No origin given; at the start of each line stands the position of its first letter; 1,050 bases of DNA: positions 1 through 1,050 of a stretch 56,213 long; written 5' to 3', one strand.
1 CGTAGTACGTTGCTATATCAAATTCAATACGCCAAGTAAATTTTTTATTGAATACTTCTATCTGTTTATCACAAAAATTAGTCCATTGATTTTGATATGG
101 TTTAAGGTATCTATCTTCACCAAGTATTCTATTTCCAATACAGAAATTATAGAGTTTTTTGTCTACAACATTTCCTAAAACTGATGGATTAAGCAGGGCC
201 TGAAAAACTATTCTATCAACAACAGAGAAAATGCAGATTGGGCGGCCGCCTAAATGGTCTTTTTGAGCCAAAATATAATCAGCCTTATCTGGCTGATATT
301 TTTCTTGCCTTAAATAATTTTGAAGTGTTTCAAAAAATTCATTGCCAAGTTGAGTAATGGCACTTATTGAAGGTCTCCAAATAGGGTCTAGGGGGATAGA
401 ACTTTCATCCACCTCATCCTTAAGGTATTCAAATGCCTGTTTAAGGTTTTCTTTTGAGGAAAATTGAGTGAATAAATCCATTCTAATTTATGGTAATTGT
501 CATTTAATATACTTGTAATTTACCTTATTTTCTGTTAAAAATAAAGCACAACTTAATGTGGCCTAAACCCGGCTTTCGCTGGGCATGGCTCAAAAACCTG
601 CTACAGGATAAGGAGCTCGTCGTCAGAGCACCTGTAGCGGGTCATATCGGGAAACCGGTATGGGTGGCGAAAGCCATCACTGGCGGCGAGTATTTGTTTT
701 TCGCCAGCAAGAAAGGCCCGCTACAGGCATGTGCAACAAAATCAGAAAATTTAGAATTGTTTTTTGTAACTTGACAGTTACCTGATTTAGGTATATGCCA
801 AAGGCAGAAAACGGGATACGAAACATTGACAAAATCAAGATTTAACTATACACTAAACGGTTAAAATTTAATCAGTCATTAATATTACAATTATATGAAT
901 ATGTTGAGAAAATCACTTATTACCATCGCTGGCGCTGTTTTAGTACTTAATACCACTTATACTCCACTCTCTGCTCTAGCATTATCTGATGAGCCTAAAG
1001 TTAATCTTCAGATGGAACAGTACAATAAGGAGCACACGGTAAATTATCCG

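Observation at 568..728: GC-rich four-way-junction RNA with two GAAA hairpins and a mutually exclusive alternative helix, beside the RT gene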

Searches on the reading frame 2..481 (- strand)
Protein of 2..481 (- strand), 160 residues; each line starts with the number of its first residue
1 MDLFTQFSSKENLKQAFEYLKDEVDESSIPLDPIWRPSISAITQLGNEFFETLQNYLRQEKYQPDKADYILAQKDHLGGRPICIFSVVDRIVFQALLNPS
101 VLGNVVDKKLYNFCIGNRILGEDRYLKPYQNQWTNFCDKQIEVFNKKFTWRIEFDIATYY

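Call 12: search_protein_families(library=pfam, proteins=[window:2-481:-], max_evalue=0.01)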
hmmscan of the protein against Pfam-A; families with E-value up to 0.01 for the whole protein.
window:2-481:- (160 aa): 0 families

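Call 16: search_protein_families(library=padloc, proteins=[window:2-481:-], max_evalue=1)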
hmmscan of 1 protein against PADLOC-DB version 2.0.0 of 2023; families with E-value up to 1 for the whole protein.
window:2-481:- (160 aa): 15 families
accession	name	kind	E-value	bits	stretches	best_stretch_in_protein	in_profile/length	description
PDLC03756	RT_UG19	-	3.6e-17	60.6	1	4-160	3-158/562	DRT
PDLC03759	RT_UG21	-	7.6e-10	36.1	1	9-160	3-153/503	DRT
PDLC03761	RT_UG23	-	1.7e-09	34.8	1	10-160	4-149/489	DRT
PDLC01136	RT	-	2.4e-09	35.1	1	4-159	2-139/263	RT (reverse transcriptase)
PDLC03785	RT_UG9_large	-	3.5e-08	30.2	1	49-160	276-387/772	DRT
PDLC03760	RT_UG22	-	7.9e-08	29.8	1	36-160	29-129/476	DRT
PDLC03773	RT_UG34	-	1.1e-07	29.1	1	3-160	6-161/512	DRT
PDLC03758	RT_UG20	-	4e-07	27.4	1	32-160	28-156/511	DRT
PDLC03771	RT_UG32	-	1.5e-06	25.2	1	65-160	80-173/521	DRT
PDLC03750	RT_UG13b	-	2.7e-06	24.7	2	47-93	34-80/430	DRT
PDLC03749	RT_UG13a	-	1.9e-05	21.8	1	47-160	53-170/589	DRT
PDLC03772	RT_UG33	-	9.5e-05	19.5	1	69-157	58-141/490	DRT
PDLC03778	RT_UG39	-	0.0027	14.8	1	47-159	101-211/541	DRT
PDLC03783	Drt8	-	0.0033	14.8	1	15-160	9-147/493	DRT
PDLC03766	Drt9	-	0.017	11.9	1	51-98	72-119/488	DRT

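Call 17: search_protein_families(library=ncbifam, proteins=[window:2-481:-], max_evalue=1)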
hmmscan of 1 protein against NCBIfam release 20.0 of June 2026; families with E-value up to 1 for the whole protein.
window:2-481:- (160 aa): 1 family
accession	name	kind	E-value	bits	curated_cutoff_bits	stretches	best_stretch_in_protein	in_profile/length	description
TIGR04416.1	group_II_RT_mat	equivalog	2.8e-05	23.4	300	1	39-118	25-102/353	group II intron reverse transcriptase/maturase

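Call 54: find_related_loci(query=window:2-481:-, collection=metagenome_contigs, flank=4000)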
Query window:2-481:- (160 aa) in metagenome_contigs; peptide patterns used: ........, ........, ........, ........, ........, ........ (x = any residue, [..] = any of these).
215 stretches matched a pattern; 5 encode a relative of the query (tblastn E <= 1e-3); 5 distinct loci.
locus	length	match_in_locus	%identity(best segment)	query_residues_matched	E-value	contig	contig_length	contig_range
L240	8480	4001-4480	77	1-160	1e-86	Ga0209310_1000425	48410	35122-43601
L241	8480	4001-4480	77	1-160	1e-86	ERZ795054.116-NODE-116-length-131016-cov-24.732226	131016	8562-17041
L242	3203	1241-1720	76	1-160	1e-86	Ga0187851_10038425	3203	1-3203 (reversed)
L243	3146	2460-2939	69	1-160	5e-81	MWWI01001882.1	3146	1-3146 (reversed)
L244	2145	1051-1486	60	1-145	2e-26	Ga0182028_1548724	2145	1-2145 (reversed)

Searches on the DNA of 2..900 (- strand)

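Call 56: search_rna_families(sources=[L240, L241, L242, L243, L244], threshold=gathering)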
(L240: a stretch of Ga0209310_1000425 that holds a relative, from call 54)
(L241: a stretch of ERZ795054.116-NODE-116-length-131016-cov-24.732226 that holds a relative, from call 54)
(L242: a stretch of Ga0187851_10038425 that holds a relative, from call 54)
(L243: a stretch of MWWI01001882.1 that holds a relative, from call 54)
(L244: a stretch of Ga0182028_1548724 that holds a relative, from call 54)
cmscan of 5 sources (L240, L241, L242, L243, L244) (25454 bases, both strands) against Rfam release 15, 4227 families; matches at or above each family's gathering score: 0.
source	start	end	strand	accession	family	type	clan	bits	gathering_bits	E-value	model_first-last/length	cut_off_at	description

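Call 83: search_rna_families(source=window, start=450, end=900, threshold=evalue, max_evalue=1)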
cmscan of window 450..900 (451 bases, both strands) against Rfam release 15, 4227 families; matches with E-value up to 1: 2.
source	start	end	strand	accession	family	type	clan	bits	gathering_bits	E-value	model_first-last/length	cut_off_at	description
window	560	678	+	RF03000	LOOT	Gene; sRNA;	-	92.8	46.4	1.3e-18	1-121/121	no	LOOT RNA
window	500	585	-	RF01578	RUF1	Gene; sRNA;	-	17.9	70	0.45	1-264/264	no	Plasmodium RNA of unkown function RUF1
